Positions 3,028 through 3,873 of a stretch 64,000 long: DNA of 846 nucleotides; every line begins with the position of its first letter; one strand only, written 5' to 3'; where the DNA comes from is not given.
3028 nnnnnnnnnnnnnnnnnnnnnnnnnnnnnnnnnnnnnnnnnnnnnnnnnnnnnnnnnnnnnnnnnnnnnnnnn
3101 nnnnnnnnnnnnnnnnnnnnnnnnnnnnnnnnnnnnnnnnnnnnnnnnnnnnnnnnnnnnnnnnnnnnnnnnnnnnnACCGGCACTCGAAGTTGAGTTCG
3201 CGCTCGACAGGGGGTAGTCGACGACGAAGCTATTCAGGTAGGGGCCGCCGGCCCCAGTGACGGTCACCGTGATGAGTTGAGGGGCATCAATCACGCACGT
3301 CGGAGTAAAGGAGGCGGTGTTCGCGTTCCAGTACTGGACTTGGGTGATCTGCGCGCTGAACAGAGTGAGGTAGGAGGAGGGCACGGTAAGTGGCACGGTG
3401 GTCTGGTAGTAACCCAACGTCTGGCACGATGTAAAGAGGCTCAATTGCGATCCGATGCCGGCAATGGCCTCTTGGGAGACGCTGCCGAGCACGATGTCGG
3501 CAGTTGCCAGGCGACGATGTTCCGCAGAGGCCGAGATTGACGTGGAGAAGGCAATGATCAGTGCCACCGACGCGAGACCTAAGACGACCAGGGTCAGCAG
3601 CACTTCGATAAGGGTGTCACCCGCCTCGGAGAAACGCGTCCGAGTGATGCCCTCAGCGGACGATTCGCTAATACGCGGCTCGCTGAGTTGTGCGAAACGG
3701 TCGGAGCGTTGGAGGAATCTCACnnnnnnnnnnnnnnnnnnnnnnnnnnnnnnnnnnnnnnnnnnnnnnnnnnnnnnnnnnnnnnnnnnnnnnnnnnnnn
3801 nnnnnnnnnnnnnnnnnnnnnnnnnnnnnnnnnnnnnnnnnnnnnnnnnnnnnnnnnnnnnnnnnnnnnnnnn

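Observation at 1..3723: Giant type IV pilin (at least 1241 aa) carrying a long Ig-like repeat stalk, missed by the ORF track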

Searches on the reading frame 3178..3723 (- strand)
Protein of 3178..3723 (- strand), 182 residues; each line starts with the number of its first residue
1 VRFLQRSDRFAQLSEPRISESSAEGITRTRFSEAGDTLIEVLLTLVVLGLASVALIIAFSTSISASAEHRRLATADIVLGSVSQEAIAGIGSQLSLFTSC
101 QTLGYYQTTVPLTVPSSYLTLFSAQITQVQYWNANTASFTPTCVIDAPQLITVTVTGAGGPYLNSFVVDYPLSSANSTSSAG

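Call 10: find_homologous_proteins(query=window:3178-3723:-, max_evalue=0.001)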
Query seq(182 aa) (182 aa): 44 proteins with E <= 0.001 among 543 candidates.
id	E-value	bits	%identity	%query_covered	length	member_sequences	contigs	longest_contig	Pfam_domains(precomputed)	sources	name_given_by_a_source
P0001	6.3e-45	171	60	85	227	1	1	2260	-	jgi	jgi:hypothetical protein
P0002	1.7e-36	144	60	67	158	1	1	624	-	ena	-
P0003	6.5e-35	138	50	91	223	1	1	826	-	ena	-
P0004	8.6e-33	131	55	80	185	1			-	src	-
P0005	2.3e-32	130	55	80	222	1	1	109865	-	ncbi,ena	-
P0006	9.8e-32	128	50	89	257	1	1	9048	-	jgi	jgi:type II secretory pathway pseudopilin PulG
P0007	1.3e-30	124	54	82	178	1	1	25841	-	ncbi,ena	-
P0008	4.0e-30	123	53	78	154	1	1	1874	-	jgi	jgi:type II secretory pathway pseudopilin PulG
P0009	9.4e-29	118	54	80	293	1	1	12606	-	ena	-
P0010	1.1e-28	118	52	86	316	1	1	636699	-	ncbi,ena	-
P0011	2.2e-26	111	66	48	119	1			-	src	-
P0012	2.4e-26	111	43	95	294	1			-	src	-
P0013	3.3e-26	110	55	79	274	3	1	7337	-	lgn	-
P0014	8.1e-26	109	49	75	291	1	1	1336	PF03734.20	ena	-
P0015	4.9e-25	106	49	79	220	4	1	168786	-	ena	-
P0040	1.4e-14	72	47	57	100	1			PF07963.18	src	-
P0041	2.0e-14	72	41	76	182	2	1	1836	PF07963.18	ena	-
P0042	2.8e-14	71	35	75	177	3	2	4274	PF07963.18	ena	-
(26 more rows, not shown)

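Call 14: find_related_loci(query=A1, collection=genome_contigs, flank=10000)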
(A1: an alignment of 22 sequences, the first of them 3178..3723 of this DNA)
Query A1 (182 aa) in genome_contigs; peptide patterns used: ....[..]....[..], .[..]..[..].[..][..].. (x = any residue, [..] = any of these).
463 stretches matched a pattern; 201 encode a relative of the query (tblastn E <= 1e-3); the best 80 are kept; 80 distinct loci.
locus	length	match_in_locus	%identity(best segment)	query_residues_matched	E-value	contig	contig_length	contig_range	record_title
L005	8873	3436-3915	64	28-182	2e-57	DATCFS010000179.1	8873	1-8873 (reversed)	MAG TPA_asm: Acidimicrobiales bacterium isolate SMAG_U7786 k141_391815, whole genome shotgun sequence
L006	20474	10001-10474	61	29-182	2e-52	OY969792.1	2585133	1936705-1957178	MAG: uncultured Acidimicrobiaceae bacterium isolate MFD00964.bin.c.1 genome assembly, chromosome: 1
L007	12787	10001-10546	51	17-182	2e-50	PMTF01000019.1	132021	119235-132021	MAG: Acidimicrobiaceae bacterium isolate palsa_509 73.20110700_P2D.20_contig_3699, whole genome shotgun sequence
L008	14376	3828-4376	57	4-182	4e-46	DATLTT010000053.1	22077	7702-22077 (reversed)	MAG TPA_asm: Acidimicrobiales bacterium isolate SMAG_U13964 k141_610603, whole genome shotgun sequence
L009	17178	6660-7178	60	14-182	1e-43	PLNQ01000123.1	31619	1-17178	MAG: Acidimicrobiaceae bacterium isolate fen_803 73.20120800_E1X.33_contig_291, whole genome shotgun sequence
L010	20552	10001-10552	55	2-182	2e-42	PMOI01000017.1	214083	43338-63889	MAG: Acidimicrobiaceae bacterium isolate palsa_458 73.20110600_P1M.18_contig_1684, whole genome shotgun sequence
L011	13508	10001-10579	47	1-179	3e-41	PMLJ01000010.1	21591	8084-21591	MAG: Acidimicrobiaceae bacterium isolate fen_670 73.20120600_E1D.135_contig_102890, whole genome shotgun sequence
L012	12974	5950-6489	49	3-172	2e-40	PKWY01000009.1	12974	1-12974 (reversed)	MAG: Acidimicrobiaceae bacterium isolate palsa_657 73.20120500_P27.30_contig_136, whole genome shotgun sequence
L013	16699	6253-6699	54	32-177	8e-40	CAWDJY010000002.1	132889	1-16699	MAG: uncultured Acidimicrobiaceae bacterium isolate MFD04780.bin.1.60 genome assembly, contig: contig_11731, whole genom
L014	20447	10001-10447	54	32-177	8e-40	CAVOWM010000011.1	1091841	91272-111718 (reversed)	MAG: uncultured Acidimicrobiaceae bacterium isolate MFD00082.bin.1.12 genome assembly, contig: contig_5181, whole genome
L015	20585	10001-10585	52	4-182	3e-38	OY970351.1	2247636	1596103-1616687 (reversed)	MAG: uncultured Acidimicrobiaceae bacterium isolate MFD06092.bin.1.32 genome assembly, chromosome: 1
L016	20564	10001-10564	44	6-181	6e-38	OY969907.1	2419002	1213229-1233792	MAG: uncultured Acidimicrobiaceae bacterium isolate MFD00082.bin.c.3 genome assembly, chromosome: 1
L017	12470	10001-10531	49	1-172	6e-37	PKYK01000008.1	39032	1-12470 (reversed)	MAG: Acidimicrobiaceae bacterium isolate palsa_646 73.20120500_P19.24_contig_1106, whole genome shotgun sequence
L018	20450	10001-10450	53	32-173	4e-37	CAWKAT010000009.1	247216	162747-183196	MAG: uncultured Acidimicrobiaceae bacterium isolate MFD04540.bin.1.79 genome assembly, contig: contig_33875, whole genom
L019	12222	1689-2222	53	16-182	2e-36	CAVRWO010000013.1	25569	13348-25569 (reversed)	MAG: uncultured Acidimicrobiaceae bacterium isolate MFD05512.bin.1.178 genome assembly, contig: contig_38169, whole geno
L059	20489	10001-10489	44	13-181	8e-27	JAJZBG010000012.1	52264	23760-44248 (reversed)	MAG: Actinomycetes bacterium isolate HSP2.bin23 NODE_393_length_52264_cov_29.017895, whole genome shotgun sequence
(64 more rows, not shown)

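Call 35: search_protein_families(library=pfam, proteins=[L005:3217-8271:+, L006:9794-16258:+, L008:3735-8954:+, L015:9953-18742:+], max_evalue=0.01)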
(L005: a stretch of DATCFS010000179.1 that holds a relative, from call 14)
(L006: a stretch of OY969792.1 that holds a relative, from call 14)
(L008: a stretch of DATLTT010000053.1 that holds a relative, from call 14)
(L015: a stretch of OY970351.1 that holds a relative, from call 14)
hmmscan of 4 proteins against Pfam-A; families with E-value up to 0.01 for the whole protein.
L005:3217-8271:+ (1685 aa): 1 family
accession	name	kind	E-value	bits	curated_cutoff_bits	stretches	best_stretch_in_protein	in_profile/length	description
PF18229.6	GcnA_N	-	0.0011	19.4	27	0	1025-1060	11-46/79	N-acetyl-beta-D-glucosaminidase N-terminal domain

L006:9794-16258:+ (2155 aa): 1 family
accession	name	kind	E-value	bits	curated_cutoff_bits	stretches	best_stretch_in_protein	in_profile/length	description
PF24312.1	Ig-like_POM152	-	0.00063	20.5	27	0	1850-1923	7-79/89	Nucleoporin POM152, Ig-like domain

L008:3735-8954:+ (1740 aa): 2 families
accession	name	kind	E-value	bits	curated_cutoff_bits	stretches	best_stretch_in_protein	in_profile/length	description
PF18565.7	Glyco_hydro2_C5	-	0.002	18.4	32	0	667-700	22-56/103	Glycoside hydrolase family 2 C-terminal domain 5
PF07963.17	N_methyl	-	0.0064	16.5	21.2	0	54-78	2-26/27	Prokaryotic N-terminal methylation motif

L015:9953-18742:+ (2930 aa): 3 families
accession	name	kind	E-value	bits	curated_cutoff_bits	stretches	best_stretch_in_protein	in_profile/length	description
PF11013.13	DUF2851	-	1.2e-15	57.9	25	0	1604-1653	298-347/375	Protein of unknown function (DUF2851)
PF16640.11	Big_3_5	-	2.4e-09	38.1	35.5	2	877-973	2-87/88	Bacterial Ig-like domain (group 3)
PF07378.16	FlbT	-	0.0037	17.7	27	0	2597-2642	47-92/125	Flagellar protein FlbT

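Call 39: search_solved_structures(query=A1, max_evalue=10, show_alignments=3)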
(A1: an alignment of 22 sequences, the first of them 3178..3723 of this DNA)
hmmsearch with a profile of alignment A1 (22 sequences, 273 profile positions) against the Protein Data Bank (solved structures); distinct sequences matched with E-value up to 10: 3.
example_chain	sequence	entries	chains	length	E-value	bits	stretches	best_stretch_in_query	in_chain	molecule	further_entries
7tgg_A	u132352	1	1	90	0.23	14.2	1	11-47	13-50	Geopilin domain 1 protein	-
3ge2_A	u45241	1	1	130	0.54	13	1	158-246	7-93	Lipoprotein, putative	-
9egp_A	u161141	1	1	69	2.7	10.7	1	23-47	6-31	Geopilin domain 1 protein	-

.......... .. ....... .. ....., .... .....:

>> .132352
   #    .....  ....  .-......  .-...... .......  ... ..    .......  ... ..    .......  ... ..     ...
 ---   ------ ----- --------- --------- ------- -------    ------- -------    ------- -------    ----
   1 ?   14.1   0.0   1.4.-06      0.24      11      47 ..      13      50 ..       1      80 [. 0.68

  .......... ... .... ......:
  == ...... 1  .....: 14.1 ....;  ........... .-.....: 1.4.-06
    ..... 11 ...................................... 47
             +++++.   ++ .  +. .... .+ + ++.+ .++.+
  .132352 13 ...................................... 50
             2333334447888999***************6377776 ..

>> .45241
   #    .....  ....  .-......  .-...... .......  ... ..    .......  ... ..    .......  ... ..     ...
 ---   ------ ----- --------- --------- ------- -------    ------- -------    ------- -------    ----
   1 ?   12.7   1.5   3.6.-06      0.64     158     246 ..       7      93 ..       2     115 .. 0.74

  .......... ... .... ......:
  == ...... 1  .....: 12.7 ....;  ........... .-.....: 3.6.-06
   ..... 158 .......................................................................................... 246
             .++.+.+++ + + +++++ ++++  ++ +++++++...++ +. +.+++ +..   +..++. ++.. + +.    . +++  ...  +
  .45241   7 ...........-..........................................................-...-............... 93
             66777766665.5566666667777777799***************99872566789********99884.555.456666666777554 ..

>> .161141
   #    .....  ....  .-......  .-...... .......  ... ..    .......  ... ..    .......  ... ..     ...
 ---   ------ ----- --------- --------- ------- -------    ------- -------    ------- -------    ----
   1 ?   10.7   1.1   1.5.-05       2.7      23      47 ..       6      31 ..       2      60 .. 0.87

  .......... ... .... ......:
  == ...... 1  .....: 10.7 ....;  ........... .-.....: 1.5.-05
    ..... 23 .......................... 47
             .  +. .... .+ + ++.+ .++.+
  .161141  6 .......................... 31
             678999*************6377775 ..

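Call 43: search_protein_families(library=pfam, proteins=[L059:10646-11530:+, L059:11869-12351:+, L059:12435-13535:+, L059:13542-14249:+, L059:14277-15050:-, L006:16261-17598:+, L016:16512-18251:+, L059:9977-10630:+, L059:8436-9977:+], max_evalue=0.1)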
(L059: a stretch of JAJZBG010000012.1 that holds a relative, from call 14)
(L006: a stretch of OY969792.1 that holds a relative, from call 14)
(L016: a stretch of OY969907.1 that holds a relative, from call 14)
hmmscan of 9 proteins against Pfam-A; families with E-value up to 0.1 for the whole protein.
L059:10646-11530:+ (295 aa): 4 families
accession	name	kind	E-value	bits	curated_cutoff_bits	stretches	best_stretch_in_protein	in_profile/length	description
PF01833.30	TIG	-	2.2e-11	44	20.9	1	207-288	1-77/84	IPT/TIG domain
PF14734.12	DUF4469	-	0.014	15.8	22.6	1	213-288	17-90/101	Domain of unknown function (DUF4469) with IG-like fold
PF20153.4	DUF6535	-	0.043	14.1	23.9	1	31-88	16-74/177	Family of unknown function (DUF6535)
PF14341.11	PilX_N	-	0.059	13.8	25.5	1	38-62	1-25/51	PilX N-terminal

L059:11869-12351:+ (161 aa): 3 families
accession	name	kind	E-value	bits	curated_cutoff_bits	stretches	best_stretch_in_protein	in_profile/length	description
PF07963.17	N_methyl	-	3.7e-06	26.7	21.2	1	38-59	5-26/27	Prokaryotic N-terminal methylation motif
PF24400.1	DUF7544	-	0.009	15.7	27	1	7-66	178-238/302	Family of unknown function (DUF7544)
PF19607.4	DUF6112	-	0.056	13.7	25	1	34-88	17-69/88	Family of unknown function (DUF6112)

L059:12435-13535:+ (367 aa): 28 families (the best 25 are shown)
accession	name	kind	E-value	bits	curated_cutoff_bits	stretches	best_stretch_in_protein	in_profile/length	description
PF00437.27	T2SSE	-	5.5e-48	163.9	24.9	1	126-280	137-281/370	Type II/IV secretion system protein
PF13401.12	AAA_22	-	1.7e-05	25.6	27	1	130-188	4-60/130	AAA domain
PF25199.1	nSTAND_NTPase5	-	4.6e-05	23.7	34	1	127-173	37-83/145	Novel STAND NTPase 5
PF13604.12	AAA_30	-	6.6e-05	23.2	27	1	123-222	10-106/191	AAA domain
PF13191.12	AAA_16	-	0.00012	23.1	32.6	1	129-165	21-55/167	AAA ATPase domain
PF13555.12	AAA_29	-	0.0002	21.5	27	1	123-148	14-39/61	P-loop containing region of AAA domain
PF01935.23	DUF87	-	0.00031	21.3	23.2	1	135-176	27-68/220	Helicase HerA, central domain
PF13245.12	AAA_19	-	0.0037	17.9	25.1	1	130-161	10-41/134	AAA domain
PF01637.24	ATPase_2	-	0.0037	17.5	33.2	1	124-178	13-65/225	ATPase domain predominantly from Archaea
PF00005.33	ABC_tran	-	0.0056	17.7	25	1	134-180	14-63/137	ABC transporter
PF04851.21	ResIII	-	0.0072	16.7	22.5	1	131-167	23-60/164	Type III restriction enzyme, res subunit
PF24883.2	NPHP3_N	-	0.0077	16.9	24.8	1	131-160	22-51/164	Nephrocystin 3, N-terminal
PF13086.12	AAA_11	-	0.0084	16.4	27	1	128-162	15-54/257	AAA domain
PF12775.13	AAA_7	-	0.012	15.5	25.8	1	111-161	14-64/181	P-loop containing dynein motor region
PF13173.12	AAA_14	-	0.013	16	27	1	133-177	4-48/129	AAA domain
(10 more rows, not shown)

L059:13542-14249:+ (236 aa): 1 family
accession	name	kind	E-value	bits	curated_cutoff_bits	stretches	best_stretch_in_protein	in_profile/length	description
PF04250.19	DUF429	-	1.5e-28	100.5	23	1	19-222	4-211/214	Protein of unknown function (DUF429)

L059:14277-15050:- (258 aa): 4 families
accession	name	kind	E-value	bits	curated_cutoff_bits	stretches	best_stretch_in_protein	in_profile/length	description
PF06750.18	A24_N_bact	-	4.9e-35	119.9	23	1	11-93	1-83/84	Bacterial Peptidase A24 N-terminal domain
PF01478.23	Peptidase_A24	-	3.5e-13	50.4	26.5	1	104-215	1-103/104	Type IV leader peptidase family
PF09889.16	DUF2116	-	0.037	14.4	26.8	0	221-241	32-53/59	Probable treble clef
PF25207.1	DUF7837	-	0.069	13.6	27.8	0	39-51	7-19/47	Domain of unknown function (DUF7837)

L006:16261-17598:+ (446 aa): 0 families

L016:16512-18251:+ (580 aa): 2 families
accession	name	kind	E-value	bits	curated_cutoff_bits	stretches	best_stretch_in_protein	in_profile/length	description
PF21138.3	SMUBP-2_HCS1_1B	-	0.0033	17.7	27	0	338-383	65-112/129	Helicase SMUBP-2/HCS1, 1B domain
PF02368.24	Big_2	-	0.028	14.8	22.8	1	252-294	24-65/79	Bacterial Ig-like domain (group 2)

L059:9977-10630:+ (218 aa): 1 family
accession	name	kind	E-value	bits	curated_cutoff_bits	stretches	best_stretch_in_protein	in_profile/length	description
PF07963.17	N_methyl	-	0.0058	16.6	21.2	1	30-47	8-25/27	Prokaryotic N-terminal methylation motif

L059:8436-9977:+ (514 aa): 2 families
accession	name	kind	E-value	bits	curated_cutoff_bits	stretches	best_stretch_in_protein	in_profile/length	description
PF23981.1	DUF7305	-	1e-05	25.9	27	1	366-505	37-172/185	Domain of unknown function (DUF7305)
PF07963.17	N_methyl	-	0.00012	22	21.2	1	29-46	2-19/27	Prokaryotic N-terminal methylation motif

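Call 46: predict_structure(alignment_id=A5)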
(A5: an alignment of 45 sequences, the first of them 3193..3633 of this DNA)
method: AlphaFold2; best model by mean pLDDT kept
length: 147 residues; sequences in the alignment: 45
mean_pLDDT: 93.1   pTM: 0.76
mean pLDDT of the five models: 93.1, 92.9, 92.6, 90.7, 89.9
residues with pLDDT >= 90: 129; 70-90: 11; 50-70: 6; < 50: 1
segments of 3 or more residues with pLDDT < 50: none
pLDDT, mean of each block of 10 residues (from residue 1): 79 97 97 95 96 97 93 96 95 98 97 95 96 96 61
secondary structure, 60 per line:
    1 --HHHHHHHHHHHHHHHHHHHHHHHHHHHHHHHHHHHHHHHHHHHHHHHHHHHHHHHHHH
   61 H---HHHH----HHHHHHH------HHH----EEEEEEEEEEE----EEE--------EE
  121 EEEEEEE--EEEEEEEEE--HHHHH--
elements in order: H3-61 H65-68 H73-79 E93-103 E108-110 E119-127 E130-138 H141-145

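Call 48: fold_search(model_id=the predicted structure, library=pdb)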
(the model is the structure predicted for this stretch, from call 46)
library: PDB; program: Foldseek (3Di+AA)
matches with E <= 10: 717; with E <= 0.001: 0
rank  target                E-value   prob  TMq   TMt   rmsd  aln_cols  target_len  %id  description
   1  5bsz                  2.5e-01  0.12  0.16  0.10   7.6        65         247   11  X-ray structure of the sugar N-methyltransferase KedS8 from Streptoalloteichus sp ATCC 53650 (released 2015-07-29)
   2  6ey6_B                3.2e-01  0.25  0.22  0.17  10.6        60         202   15  C-terminal part (residues 315-516) of PorM with the llama nanobody nb130 (released 2018-02-07)
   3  4nzj                  4.3e-01  0.21  0.18  0.07  10.5        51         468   14  Crystal structure of a putative alpha-galactosidase (BF1418) from Bacteroides fragilis NCTC 9343 at 1.57 A resolution (released 2013-12-25)
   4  3inn_B                4.6e-01  0.33  0.26  0.15   5.1        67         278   15  Crystal structure of pantoate-beta-alanine-ligase in complex with ATP at low occupancy at 2.1 A resolution (released 2009-10-06)
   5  4ef6_A                4.6e-01  0.25  0.29  0.18   5.3        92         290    6  Crystal Structure of Mycobacterium tuberculosis Pantothenate synthetase in complex with fragment 1 (released 2013-03-13)
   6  4ogz_A                5.2e-01  0.20  0.18  0.07  10.4        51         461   10  Crystal structure of a putative alpha-galactosidase/melibiase (BF4189) from Bacteroides fragilis NCTC 9343 at 2.00 A r (released 2014-02-05)
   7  4mui_A                5.2e-01  0.16  0.26  0.17   5.3        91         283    5  Crystal structure of pantothenate synthetase in complex with 2-(5-methoxy-2-(4-methoxyphenylsulfonylcarbamoyl)-1H-indo (released 2014-08-27)
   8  6ey6_A                5.5e-01  0.16  0.22  0.17  10.0        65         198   15  C-terminal part (residues 315-516) of PorM with the llama nanobody nb130 (released 2018-02-07)
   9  4nnd_A                5.9e-01  0.51  0.26  0.15   2.9        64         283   17  Structural basis of PTPN18 fingerprint on distinct HER2 tyrosine phosphorylation sites (released 2014-11-19)
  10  4g5f_A                5.9e-01  0.21  0.29  0.18   5.0        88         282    7  Pantothenate synthetase in complex with racemate (2S)-2,3-DIHYDRO-1,4-BENZODIOXINE-2-CARBOXYLIC ACID and (2R)-2,3-DIHY (released 2013-07-17)
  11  3mxt                  5.9e-01  0.20  0.20  0.12   4.5        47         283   17  Crystal Structure of Pantoate-Beta-alanine Ligase from Campylobacter jejuni (released 2010-06-16)
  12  4j9a_B                5.9e-01  0.11  0.17  0.20   5.6        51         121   12  Engineered Digoxigenin binder DIG10.3 (released 2013-06-26)
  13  5du7_A                6.7e-01  0.18  0.20  0.10   4.4        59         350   14  Crystal structure of ldtMt2 at 1.79 Angstrom resolution (released 2016-09-28)
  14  8d7e_C                6.7e-01  0.16  0.21  0.12  10.3        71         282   11  Cryo-EM structure of human CNTFR alpha in complex with the Fab fragments of two antibodies (released 2023-03-29)
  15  8pxy_A                7.1e-01  0.16  0.19  0.09   7.7        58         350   16  Crystal structure of the transpeptidase LdtMt2 C354S mutant from Mycobacterium tuberculosis in complex with natural su (released 2024-08-07)
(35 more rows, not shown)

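Call 49: search_protein_families(library=ncbifam, alignment_id=A5, max_evalue=1)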
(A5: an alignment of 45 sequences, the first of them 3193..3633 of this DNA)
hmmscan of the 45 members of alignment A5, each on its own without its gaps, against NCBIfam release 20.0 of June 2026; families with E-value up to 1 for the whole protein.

A. member 1, window:3193-3633:- (147 aa): 5 families
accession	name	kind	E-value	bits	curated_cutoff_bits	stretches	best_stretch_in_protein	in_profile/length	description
TIGR01707.1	gspI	equivalog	0.019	15.5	44.35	1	5-56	1-52/101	type II secretion system minor pseudopilin GspI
TIGR01708.2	typeII_sec_gspH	equivalog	0.037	14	80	1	4-44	2-45/169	type II secretion system minor pseudopilin GspH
NF006453.0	PRK08808.1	equivalog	0.055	12.5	295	1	4-41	7-41/211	type II secretion system protein J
TIGR02523.1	type_IV_pilV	equivalog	0.079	13.4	52.2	1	4-43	2-43/139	type IV pilus modification protein PilV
TIGR02532.1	IV_pilin_GFxxxE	domain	0.13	12.2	16.3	1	7-25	5-23/24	prepilin-type N-terminal cleavage/methylation domain-containing protein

B. families by the number of members that match (of 45 scanned): 41 families (the first 25 are shown)
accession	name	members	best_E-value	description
TIGR01707.1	gspI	43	8.8e-07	type II secretion system minor pseudopilin GspI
TIGR02523.1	type_IV_pilV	42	2.1e-05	type IV pilus modification protein PilV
TIGR02532.1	IV_pilin_GFxxxE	37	1e-05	prepilin-type N-terminal cleavage/methylation domain-containing protein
NF006453.0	PRK08808.1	35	0.00045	type II secretion system protein J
TIGR01708.2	typeII_sec_gspH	32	2.4e-05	type II secretion system minor pseudopilin GspH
NF041013.1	T4P_ComGE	23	0.001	competence type IV pilus minor pilin ComGE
NF041002.1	pilin_ComGF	22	0.0044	competence type IV pilus minor pilin ComGF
NF040982.1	ComGD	21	0.00051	competence type IV pilus minor pilin ComGD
TIGR01710.1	typeII_sec_gspG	9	0.0039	type II secretion system major pseudopilin GspG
NF047828.1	T3SSXpsI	7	0.0046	type II secretion system protein XpsI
NF038303.1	EPS_HpsB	6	0.0066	hormogonium polysaccharide secretion pseudopilin HpsB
NF038304.1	EPS_HpsC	3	0.066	hormogonium polysaccharide secretion pseudopilin HpsC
TIGR02599.1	TIGR02599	2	0.0035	Verru_Chthon cassette protein C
NF047442.1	SaltregLepto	2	0.0052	LA_1841 family salt-regulated protein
NF003274.0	PRK04262.1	2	0.0079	hydroxymethylglutaryl-CoA synthase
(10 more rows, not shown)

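Call 50: search_protein_families(library=pfam, alignment_id=A5, max_evalue=1)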
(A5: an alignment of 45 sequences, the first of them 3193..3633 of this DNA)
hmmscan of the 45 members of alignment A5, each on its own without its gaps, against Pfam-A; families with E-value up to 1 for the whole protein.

A. member 1, window:3193-3633:- (147 aa): 2 families
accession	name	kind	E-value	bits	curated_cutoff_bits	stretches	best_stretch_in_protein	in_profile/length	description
PF07963.17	N_methyl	-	0.022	14.8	21.2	1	7-25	8-26/27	Prokaryotic N-terminal methylation motif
PF06501.16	Herpes_U55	-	0.024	13.9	21.1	1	89-116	171-198/432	Human herpesvirus U55 protein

B. families by the number of members that match (of 45 scanned): 25 families
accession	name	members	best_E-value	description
PF07963.17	N_methyl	44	8.8e-06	Prokaryotic N-terminal methylation motif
PF11606.14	AlcCBM31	2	0.056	Family 31 carbohydrate binding protein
PF03734.19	YkuD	1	1.3e-08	L,D-transpeptidase catalytic domain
PF07428.16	Tri3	1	0.00047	15-O-acetyltransferase Tri3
PF12698.13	ABC2_membrane_3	1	0.0019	ABC-2 family transporter protein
PF01032.23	FecCD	1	0.0096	FecCD transport family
PF06501.16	Herpes_U55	1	0.024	Human herpesvirus U55 protein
PF15466.11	DUF4635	1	0.026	Domain of unknown function (DUF4635)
PF13944.12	Calycin_like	1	0.039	Calycin-like beta-barrel domain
PF01566.24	Nramp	1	0.055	Natural resistance-associated macrophage protein-like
PF24327.1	DUF7497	1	0.063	Domain of unknown function (DUF7497)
PF18565.7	Glyco_hydro2_C5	1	0.069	Glycoside hydrolase family 2 C-terminal domain 5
PF16096.10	FXR_C1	1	0.076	Fragile X-related 1 protein C-terminal region 2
PF12704.14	MacB_PCD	1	0.084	MacB-like periplasmic core domain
PF05047.22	L51_S25_CI-B8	1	0.11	Mitochondrial ribosomal protein L51 / S25 / CI-B8 domain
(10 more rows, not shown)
